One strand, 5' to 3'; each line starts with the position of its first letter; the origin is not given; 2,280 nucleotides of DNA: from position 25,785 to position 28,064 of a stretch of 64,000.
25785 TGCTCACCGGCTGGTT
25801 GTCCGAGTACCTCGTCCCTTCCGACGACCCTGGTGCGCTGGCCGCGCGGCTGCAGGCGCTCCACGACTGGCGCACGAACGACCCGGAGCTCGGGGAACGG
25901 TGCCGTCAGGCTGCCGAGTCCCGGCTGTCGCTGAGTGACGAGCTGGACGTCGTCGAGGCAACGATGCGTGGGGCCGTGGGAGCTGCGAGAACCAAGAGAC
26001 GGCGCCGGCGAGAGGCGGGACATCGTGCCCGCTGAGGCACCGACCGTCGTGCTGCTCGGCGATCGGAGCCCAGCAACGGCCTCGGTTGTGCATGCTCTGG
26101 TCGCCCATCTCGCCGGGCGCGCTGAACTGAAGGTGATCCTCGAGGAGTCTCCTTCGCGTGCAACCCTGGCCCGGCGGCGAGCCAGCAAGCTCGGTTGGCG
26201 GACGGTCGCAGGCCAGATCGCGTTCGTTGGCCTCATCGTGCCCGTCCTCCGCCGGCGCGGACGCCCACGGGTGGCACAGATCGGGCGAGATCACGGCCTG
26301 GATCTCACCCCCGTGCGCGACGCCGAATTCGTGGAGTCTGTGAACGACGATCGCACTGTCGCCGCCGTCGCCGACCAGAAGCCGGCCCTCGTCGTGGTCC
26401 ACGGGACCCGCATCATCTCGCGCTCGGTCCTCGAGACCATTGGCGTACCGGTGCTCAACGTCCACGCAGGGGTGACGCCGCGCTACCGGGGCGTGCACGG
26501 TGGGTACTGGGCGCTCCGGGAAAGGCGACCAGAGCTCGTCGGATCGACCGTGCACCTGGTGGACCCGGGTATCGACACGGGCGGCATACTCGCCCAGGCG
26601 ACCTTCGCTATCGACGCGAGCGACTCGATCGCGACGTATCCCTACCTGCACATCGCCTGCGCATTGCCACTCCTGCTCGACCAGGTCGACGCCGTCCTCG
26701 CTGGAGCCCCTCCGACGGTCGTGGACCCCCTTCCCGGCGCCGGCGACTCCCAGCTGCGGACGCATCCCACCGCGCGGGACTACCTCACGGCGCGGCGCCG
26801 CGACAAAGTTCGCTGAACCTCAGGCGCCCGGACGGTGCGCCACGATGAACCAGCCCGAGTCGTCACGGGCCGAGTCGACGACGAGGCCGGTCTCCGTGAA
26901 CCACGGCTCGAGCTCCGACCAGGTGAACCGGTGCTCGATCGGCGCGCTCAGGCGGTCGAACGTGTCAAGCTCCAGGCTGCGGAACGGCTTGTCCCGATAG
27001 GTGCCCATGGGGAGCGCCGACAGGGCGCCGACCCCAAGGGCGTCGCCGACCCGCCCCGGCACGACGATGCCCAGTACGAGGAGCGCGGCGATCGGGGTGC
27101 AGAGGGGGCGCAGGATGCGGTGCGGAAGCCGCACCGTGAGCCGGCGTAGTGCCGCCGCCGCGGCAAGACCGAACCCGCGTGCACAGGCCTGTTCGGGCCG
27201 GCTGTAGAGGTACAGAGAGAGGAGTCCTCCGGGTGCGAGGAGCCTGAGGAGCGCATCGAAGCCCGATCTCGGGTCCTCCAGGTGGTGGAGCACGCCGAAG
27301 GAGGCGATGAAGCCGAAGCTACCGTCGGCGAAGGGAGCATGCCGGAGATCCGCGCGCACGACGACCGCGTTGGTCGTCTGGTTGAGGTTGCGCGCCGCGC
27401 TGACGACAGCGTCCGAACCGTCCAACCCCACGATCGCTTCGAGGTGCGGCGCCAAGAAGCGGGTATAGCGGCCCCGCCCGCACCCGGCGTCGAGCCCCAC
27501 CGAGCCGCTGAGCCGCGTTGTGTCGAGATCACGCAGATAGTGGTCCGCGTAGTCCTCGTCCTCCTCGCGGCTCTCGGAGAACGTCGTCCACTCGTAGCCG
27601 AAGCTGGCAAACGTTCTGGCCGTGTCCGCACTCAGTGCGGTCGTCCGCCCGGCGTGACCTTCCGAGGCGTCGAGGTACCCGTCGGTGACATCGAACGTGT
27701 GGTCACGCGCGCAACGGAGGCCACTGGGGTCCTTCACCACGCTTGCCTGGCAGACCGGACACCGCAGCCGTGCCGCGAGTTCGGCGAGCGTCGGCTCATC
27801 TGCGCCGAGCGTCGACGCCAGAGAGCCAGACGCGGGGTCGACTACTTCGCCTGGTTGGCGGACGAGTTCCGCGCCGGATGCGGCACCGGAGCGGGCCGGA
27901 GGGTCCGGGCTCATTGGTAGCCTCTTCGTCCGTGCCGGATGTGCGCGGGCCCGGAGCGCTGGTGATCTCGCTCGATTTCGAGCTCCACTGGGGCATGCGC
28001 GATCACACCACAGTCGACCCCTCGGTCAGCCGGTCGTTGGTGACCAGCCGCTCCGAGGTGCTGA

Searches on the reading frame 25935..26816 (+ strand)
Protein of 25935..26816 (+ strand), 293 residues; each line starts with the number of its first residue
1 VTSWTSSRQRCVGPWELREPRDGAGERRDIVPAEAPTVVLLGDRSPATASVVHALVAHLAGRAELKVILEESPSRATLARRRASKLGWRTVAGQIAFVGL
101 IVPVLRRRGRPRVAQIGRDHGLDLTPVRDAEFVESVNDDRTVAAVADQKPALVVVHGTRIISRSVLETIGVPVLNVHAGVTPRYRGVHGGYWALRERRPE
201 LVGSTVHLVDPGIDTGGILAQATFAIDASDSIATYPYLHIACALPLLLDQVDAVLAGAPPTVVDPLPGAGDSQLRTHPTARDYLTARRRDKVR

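Call 10: search_protein_families(library=pfam, proteins=[window:25935-26816:+], max_evalue=0.001)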
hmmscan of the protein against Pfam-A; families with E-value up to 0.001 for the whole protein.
window:25935-26816:+ (293 aa): 1 family
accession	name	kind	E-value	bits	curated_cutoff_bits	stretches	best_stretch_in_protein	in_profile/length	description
PF00551.24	Formyl_trans_N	-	6.8e-15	55.7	26.1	1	137-234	67-164/181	Formyl transferase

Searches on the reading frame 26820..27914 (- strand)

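Call 10: search_protein_families(library=pfam, proteins=[window:26820-27914:-], max_evalue=0.001)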
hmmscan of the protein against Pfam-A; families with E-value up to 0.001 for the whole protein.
window:26820-27914:- (364 aa): 6 families
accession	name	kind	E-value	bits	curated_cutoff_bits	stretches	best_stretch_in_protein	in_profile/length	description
PF08241.18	Methyltransf_11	-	8e-21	74.9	21.2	1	141-233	1-94/95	Methyltransferase domain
PF13649.12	Methyltransf_25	-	1.4e-17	64.5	27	1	141-230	2-97/97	Methyltransferase domain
PF08242.18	Methyltransf_12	-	2.2e-15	57.6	30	1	141-232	1-98/98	Methyltransferase domain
PF13489.12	Methyltransf_23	-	6.2e-14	52.5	27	1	122-234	9-116/164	Methyltransferase domain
PF13847.12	Methyltransf_31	-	8.8e-12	45.4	27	1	138-234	5-109/145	Methyltransferase domain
PF21302.3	Zn_ribbon_RlmA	-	1.2e-05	25.6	27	1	51-80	2-32/44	RlmA, N-terminal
